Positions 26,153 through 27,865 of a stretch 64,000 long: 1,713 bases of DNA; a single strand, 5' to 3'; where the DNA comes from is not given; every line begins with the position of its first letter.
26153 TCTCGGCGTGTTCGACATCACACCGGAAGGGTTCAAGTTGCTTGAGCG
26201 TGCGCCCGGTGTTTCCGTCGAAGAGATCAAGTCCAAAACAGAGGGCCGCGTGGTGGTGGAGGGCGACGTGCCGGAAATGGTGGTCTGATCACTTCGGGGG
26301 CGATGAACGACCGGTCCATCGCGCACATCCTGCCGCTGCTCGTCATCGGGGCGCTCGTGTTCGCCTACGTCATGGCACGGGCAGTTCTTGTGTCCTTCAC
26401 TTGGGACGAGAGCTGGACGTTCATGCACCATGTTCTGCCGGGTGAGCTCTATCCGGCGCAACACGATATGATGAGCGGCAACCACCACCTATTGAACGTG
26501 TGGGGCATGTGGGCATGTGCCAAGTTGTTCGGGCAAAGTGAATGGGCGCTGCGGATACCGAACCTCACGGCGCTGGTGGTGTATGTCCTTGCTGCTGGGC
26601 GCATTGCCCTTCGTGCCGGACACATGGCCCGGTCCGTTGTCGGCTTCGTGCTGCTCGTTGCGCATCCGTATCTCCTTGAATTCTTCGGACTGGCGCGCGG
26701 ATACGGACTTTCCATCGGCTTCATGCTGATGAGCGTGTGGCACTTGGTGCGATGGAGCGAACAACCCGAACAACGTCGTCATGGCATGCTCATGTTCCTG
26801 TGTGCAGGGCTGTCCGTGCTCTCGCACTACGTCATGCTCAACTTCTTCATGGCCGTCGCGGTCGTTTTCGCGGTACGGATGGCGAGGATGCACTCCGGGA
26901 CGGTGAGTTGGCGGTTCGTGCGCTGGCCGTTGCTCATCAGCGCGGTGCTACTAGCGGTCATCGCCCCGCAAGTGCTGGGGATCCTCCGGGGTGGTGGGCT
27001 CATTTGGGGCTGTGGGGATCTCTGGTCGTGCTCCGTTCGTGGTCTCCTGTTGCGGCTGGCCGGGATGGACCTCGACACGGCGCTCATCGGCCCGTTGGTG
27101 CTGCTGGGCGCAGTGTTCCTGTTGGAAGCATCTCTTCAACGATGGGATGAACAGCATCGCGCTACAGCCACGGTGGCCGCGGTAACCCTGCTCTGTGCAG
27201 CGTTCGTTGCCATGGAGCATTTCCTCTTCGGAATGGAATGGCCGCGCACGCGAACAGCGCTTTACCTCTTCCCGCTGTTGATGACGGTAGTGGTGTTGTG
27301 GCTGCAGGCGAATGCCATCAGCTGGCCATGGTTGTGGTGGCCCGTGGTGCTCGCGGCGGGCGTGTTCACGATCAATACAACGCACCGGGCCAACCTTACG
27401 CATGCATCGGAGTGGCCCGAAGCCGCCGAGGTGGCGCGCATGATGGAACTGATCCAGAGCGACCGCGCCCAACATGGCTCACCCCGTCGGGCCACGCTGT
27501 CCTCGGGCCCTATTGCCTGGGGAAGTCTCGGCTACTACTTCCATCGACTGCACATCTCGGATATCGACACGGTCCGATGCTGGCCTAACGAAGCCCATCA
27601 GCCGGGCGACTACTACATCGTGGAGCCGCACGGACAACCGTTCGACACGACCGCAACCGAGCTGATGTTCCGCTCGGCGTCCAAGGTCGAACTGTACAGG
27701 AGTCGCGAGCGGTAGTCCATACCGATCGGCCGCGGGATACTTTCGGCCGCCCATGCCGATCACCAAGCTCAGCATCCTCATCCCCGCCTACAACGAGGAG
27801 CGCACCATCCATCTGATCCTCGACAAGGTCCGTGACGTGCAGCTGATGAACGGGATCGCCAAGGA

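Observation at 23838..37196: Candidate undescribed periplasmic glycan-assembly locus: multiple GT-C-like paralogs, a Dpm1-like GT2 and a GH5-like lipoprotein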

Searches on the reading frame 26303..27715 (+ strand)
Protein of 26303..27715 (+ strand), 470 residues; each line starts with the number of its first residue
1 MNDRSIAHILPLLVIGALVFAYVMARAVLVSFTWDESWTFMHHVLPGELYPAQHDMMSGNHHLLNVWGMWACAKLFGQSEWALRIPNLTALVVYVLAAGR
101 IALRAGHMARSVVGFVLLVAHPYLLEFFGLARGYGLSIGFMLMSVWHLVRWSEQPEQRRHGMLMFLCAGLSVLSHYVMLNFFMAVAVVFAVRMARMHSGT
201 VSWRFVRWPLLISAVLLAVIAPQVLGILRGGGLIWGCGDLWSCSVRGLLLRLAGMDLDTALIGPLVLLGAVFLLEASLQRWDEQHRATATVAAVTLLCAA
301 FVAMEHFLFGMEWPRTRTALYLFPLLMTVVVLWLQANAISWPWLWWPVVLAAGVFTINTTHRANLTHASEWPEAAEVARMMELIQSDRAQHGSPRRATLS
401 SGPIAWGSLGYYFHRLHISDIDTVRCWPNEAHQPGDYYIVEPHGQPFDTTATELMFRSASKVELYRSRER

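Call 3: search_protein_families(library=pfam, proteins=[window:26303-27715:+], max_evalue=0.01)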
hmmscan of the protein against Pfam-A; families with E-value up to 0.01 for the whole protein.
window:26303-27715:+ (470 aa): 2 families
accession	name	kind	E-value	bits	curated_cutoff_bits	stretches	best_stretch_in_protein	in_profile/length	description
PF13231.12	PMT_2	-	7.6e-08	33.2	26.1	1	64-224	5-158/160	Dolichyl-phosphate-mannose-protein mannosyltransferase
PF11028.14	TMEM260-like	-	0.00064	20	24.2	1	134-193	112-174/179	Protein O-mannosyl-transferase TMEM260-like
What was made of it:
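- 26303..27715 (+): M470, a DE-motif GT-C glycosyltransferase (PMT_2-like) with 11 TM helices and a small alpha/beta C-terminal domain. Pfam PMT_2 33.2 bits against a 26.1 cut-off (call 3).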

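Call 4: search_protein_families(library=ncbifam, proteins=[window:26303-27715:+], max_evalue=0.01)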
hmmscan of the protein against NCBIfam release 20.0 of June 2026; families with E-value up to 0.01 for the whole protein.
window:26303-27715:+ (470 aa): 0 families

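Call 8: search_solved_structures(query=window:26303-27715:+, max_evalue=1)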
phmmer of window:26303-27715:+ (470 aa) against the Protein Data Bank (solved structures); distinct sequences matched with E-value up to 1: 1.
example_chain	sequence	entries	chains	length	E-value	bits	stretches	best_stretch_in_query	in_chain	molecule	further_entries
2gpz_A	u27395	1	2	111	0.79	11.7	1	425-458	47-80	transthyretin-like protein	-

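Call 12: find_homologous_proteins(query=window:26303-27715:+, max_evalue=0.001)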
Query window:26303-27715:+ (470 aa): 87 proteins with E <= 0.001 among 8000 candidates.
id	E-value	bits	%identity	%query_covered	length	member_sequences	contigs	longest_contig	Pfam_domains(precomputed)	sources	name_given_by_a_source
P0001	3.1e-284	961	89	100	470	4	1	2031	PF13231.13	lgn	-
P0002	2.2e-247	840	76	100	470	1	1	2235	PF13231.13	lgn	-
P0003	6.9e-229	779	73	100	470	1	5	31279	PF13231.13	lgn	-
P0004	9.1e-220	749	69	100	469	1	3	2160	PF13231.13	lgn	-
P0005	1.1e-214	732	70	94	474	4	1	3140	PF13231.13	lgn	-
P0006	1.0e-77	280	39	96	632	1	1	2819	-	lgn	-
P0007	1.1e-77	280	38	97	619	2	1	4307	-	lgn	-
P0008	9.1e-76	274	37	97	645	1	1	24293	-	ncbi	-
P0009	4.7e-75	271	36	94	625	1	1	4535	-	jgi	jgi:hypothetical protein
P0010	6.1e-75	271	36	96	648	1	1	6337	-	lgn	-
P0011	6.2e-75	271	36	97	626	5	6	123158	PF13231.13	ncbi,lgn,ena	-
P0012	2.0e-74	269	36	97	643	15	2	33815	-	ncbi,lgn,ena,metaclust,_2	metaclust:\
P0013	4.8e-74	268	40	99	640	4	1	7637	-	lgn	-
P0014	1.5e-73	266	36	96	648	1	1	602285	-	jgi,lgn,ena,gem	-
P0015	1.7e-73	266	36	98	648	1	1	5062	PF13231.13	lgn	-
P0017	3.0e-73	265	36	95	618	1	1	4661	PF13231.13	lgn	-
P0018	4.0e-73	265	36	99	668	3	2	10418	PF13231.13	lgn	-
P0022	2.6e-72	262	35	98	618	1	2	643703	PF13231.13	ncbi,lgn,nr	ncbi:MAG: glycosyltransferase family 39 protein [Flavobacteriales bacterium]|nr:glycosyltransferase 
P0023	4.7e-72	262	37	94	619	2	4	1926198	-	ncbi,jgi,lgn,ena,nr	ncbi:MAG: hypothetical protein IPI81_11950 [Flavobacteriales bacterium]|nr:hypothetical protein [Fla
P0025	4.7e-71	258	37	95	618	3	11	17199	PF13231.13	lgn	-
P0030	2.3e-69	253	36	100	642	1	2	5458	PF13231.13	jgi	jgi:hypothetical protein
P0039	6.6e-66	241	36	97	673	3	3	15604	PF13231.13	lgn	-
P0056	6.3e-61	225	35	96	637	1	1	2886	PF13231.13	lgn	-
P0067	4.2e-48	183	30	91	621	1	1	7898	PF13231.13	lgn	-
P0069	1.5e-41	161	29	92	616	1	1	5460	PF13231.13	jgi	jgi:hypothetical protein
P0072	1.1e-30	125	44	25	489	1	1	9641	PF13231.13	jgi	jgi:hypothetical protein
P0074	6.2e-28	116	29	70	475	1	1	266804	PF13231.13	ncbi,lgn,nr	ncbi:MAG: glycosyltransferase family 39 protein [Crocinitomicaceae bacterium]|nr:glycosyltransferase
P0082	3.7e-16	77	35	36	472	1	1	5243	PF13231.13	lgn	-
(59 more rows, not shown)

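Call 13: find_encoding_contigs(protein=P0003, flank=10000, max_places=3)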
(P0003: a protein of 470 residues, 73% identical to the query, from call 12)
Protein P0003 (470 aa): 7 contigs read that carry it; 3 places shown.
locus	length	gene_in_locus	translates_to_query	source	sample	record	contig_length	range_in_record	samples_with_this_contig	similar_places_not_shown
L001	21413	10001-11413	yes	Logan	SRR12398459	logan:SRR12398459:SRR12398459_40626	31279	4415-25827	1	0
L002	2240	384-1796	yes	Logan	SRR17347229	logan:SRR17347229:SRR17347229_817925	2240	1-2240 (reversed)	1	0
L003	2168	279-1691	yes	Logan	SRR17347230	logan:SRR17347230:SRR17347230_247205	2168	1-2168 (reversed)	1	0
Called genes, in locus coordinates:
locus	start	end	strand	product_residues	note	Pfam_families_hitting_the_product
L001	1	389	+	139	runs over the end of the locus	PF04993:TfoX_N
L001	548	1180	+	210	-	-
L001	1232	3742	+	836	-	PF10101:DUF2339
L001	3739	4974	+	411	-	PF13163:DUF3999 (faint)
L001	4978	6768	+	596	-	PF00801:PKD (weak), PF18911:PKD_4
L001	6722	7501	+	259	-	PF01144:CoA_trans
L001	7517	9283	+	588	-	-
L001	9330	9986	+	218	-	PF01144:CoA_trans, PF13336:AcetylCoA_hyd_C (weak)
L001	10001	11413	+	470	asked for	PF13231:PMT_2 (weak)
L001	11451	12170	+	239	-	PF00535:Glycos_transf_2, PF13641:Glyco_tranf_2_3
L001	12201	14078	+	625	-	-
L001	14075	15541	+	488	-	PF00150:Cellulase (weak)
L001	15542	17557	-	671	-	PF25490:DUF7910 (weak)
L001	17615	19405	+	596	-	-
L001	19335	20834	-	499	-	-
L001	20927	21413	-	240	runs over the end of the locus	PF10108:DNA_pol_B_exo2, PF13482:RNase_H_2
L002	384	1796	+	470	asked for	PF13231:PMT_2 (weak)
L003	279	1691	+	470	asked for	PF13231:PMT_2 (weak)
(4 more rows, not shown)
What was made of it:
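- The same cluster is present in L001 (call 13).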

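Call 14: find_encoding_contigs(protein=P0023, flank=10000, max_places=2)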
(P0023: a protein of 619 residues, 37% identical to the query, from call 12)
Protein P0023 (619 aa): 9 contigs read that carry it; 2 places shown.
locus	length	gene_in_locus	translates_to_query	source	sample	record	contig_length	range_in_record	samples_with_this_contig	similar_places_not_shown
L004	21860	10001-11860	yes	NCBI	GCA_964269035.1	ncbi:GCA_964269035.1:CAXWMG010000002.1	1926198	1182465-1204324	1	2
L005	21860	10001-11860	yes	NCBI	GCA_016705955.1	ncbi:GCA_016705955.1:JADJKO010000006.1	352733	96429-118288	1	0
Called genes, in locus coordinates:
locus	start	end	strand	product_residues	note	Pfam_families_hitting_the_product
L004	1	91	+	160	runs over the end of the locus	PF14109:GldH_lipo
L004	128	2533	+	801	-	PF00912:Transgly, PF28500:PBP_middle, PF00905:Transpeptidase (weak)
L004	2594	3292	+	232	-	PF01144:CoA_trans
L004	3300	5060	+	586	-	-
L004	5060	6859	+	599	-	-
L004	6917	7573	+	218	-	PF01144:CoA_trans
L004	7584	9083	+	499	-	PF13231:PMT_2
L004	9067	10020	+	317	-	PF00535:Glycos_transf_2, PF10111:Glyco_tranf_2_2 (faint), PF13641:Glyco_tranf_2_3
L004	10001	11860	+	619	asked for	-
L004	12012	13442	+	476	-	-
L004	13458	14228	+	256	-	PF13641:Glyco_tranf_2_3 (weak), PF00535:Glycos_transf_2, PF10111:Glyco_tranf_2_2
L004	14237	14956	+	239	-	PF00535:Glycos_transf_2 (weak)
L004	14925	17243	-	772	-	PF19830:DUF6311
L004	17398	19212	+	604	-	-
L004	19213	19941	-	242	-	PF03104:DNA_pol_B_exo1 (weak), PF13482:RNase_H_2, PF10108:DNA_pol_B_exo2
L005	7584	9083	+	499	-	PF13231:PMT_2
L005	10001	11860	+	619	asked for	-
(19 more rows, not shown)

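Call 30: predict_structure(alignment_id=A1)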
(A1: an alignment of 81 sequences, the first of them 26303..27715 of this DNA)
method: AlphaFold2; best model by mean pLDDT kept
length: 470 residues; sequences in the alignment: 81
mean_pLDDT: 92.2   pTM: 0.92
mean pLDDT of the five models: 92.2, 91.9, 91.7, 91.3, 91.2
residues with pLDDT >= 90: 365; 70-90: 90; 50-70: 11; < 50: 4
segments of 3 or more residues with pLDDT < 50: 1-3
pLDDT, mean of each block of 10 residues (from residue 1): 72 98 98 96 96 83 97 98 98 98 96 97 96 97 98 94 98 97 98 84 91 98 90 79 89 72 74 78 89 96 93 93 96 93 92 92 93 95 95 89 96 96 93 95 89 96 89
secondary structure, 60 per line:
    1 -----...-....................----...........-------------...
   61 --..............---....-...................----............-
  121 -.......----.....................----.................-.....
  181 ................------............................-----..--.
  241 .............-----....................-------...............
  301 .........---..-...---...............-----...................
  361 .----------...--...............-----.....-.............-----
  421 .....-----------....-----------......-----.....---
elements in order: H10-29 H34-44 H63-76 H80-83 H85-103 H108-119 H122-128 H133-153 H158-174 H176-196 H203-230 H240-253 H259-278 H286-309 H322-336 H342-361 H377-391 E397-401 H403-415 E421-425 E437-440 E452-457 E463-467
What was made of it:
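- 26303..27715 (+): AF2 pLDDT 92.2, pTM 0.92 (call 30).
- M470 model: pLDDT 92, pTM 0.92 (call 30).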

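Call 36: fold_search(model_id=the predicted structure, library=pdb)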
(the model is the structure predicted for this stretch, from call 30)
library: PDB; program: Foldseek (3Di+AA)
matches with E <= 10: 344; with E <= 0.001: 8
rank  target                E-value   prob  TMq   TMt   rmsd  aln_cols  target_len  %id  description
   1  5f15                  9.7e-06  1.00  0.38  0.34  17.6       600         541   12  Crystal Structure of ArnT from Cupriavidus metallidurans bound to Undecaprenyl phosphate (released 2016-02-17)
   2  5ezm                  1.7e-05  1.00  0.34  0.31  17.7       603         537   11  Crystal Structure of ArnT from Cupriavidus metallidurans in the apo state (released 2016-02-17)
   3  9s6t_A                2.0e-05  1.00  0.58  0.57   6.6       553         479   12  Ternary cryo-EM structure of chicken ALG12 with Dol25-PP-GlcNAc2Man7, Dol25-P-Man, and Fab (released 2026-03-18)
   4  9s6u_A                3.0e-05  1.00  0.55  0.49   7.7       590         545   13  Ternary cryo-EM structure of human ALG9 with Dol25-PP-GlcNAc2Man8, Dol25-P-Man and Fab (released 2026-03-18)
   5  9s6s_A                7.6e-05  1.00  0.55  0.49   8.5       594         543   14  Ternary cryo-EM structure of human ALG9 with Dol25-PP-GlcNAc2Man6, Dol25-P-Man and Fab (released 2026-03-18)
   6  6c26_A                6.7e-04  1.00  0.42  0.33  11.6       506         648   10  The Cryo-EM structure of a eukaryotic oligosaccharyl transferase complex (released 2018-01-31)
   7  3waj                  6.7e-04  1.00  0.40  0.27  15.6       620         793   12  Crystal structure of the Archaeoglobus fulgidus oligosaccharyltransferase (O29867_ARCFU) complex with Zn and sulfate (released 2013-10-30)
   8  3wak                  8.0e-04  1.00  0.50  0.31   9.7       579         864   14  Crystal structure of the Archaeoglobus fulgidus oligosaccharyltransferase (O29867_ARCFU) in the apo form (released 2013-10-30)
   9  5gmy_A                1.0e-03  1.00  0.43  0.27  15.1       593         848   13  Crystal structure of the Archaeoglobus fulgidus oligosaccharyltransferase (O29867_ARCFU) tethered with an acceptor pep (released 2017-02-01)
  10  7e9s_A                1.2e-03  1.00  0.42  0.26  11.9       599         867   13  Archaeal oligosaccharyltransferase AglB from Archaeoglobus fulgidus in complex with an inhibitory peptide and a dolich (released 2021-09-08)
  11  6ezn_F                1.6e-03  1.00  0.45  0.35  14.3       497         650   13  Cryo-EM structure of the yeast oligosaccharyltransferase (OST) complex (released 2018-01-17)
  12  8pn9_A                1.8e-03  1.00  0.48  0.37  10.1       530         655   12  Structure of human oligosaccharyltransferase OST-A complex bound to NGI-1 (released 2024-05-08)
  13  9s6r_A                2.8e-03  1.00  0.38  0.45   9.4       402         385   12  Ternary cryo-EM structure of yeast ALG3 with Dol25-PP-GlcNAc2Man5, Dol25-P-Man, and Fab (released 2026-03-18)
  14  9dlh                  3.2e-03  1.00  0.49  0.41   7.4       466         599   16  donor substrate analog-bound AftB (released 2025-06-25)
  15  6s7o_A                3.3e-03  1.00  0.46  0.36  10.7       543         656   11  Cryo-EM structure of human oligosaccharyltransferase complex OST-A (released 2019-12-18)
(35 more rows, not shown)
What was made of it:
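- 26303..27715 (+): The top 24 Foldseek hits are all GT-C enzymes (call 36).
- On GT-C fold superfamily: M470: the top 24 Foldseek PDB hits are all GT-C, probability 1.00, TM up to 0.58 (call 36).
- Its top 24 PDB matches are all GT-C enzymes: ArnT, ALG12 (TM 0.58), ALG9, STT3/AglB/PglB, AftB, PimE and Pmt4 (call 36).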

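Call 65: search_protein_families(library=pfam, alignment_id=A1, max_evalue=0.01)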
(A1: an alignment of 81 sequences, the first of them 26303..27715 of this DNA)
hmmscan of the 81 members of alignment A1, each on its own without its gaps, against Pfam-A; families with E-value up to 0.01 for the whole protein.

A. member 1, window:26303-27715:+ (470 aa): 2 families
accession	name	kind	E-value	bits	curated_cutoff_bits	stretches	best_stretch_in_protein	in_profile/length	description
PF13231.12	PMT_2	-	7.6e-08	33.2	26.1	1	64-224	5-158/160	Dolichyl-phosphate-mannose-protein mannosyltransferase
PF11028.14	TMEM260-like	-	0.00064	20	24.2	1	134-193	112-174/179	Protein O-mannosyl-transferase TMEM260-like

B. families by the number of members that match (of 81 scanned): 4 families
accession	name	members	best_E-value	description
PF13231.12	PMT_2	52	7e-09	Dolichyl-phosphate-mannose-protein mannosyltransferase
PF11028.14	TMEM260-like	2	0.00064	Protein O-mannosyl-transferase TMEM260-like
PF09586.16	YfhO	1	2.3e-05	Bacterial membrane protein YfhO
PF19588.4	SxtJ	1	0.0084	Saxitoxin biosynthesis operon protein SxtJ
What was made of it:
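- On Pfam PMT_2 (PF13231; ArnT/GT83- and GT39-like N-terminal module): 52 of 81 family members hit at E<=0.01 (call 65).
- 52 of 81 A1 family members hit PMT_2 (call 65).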

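Call 68: search_solved_structures(query=A1, max_evalue=10)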
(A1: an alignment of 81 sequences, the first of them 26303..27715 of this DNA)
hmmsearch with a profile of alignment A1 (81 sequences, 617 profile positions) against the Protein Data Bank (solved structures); distinct sequences matched with E-value up to 10: 2.
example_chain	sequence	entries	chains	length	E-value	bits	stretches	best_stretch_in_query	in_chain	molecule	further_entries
8c7p_A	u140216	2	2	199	0.035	15.4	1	204-293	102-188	Cobalamin ABC transporter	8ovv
2lxi_A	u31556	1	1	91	2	9.7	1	51-75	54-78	RNA-binding protein 10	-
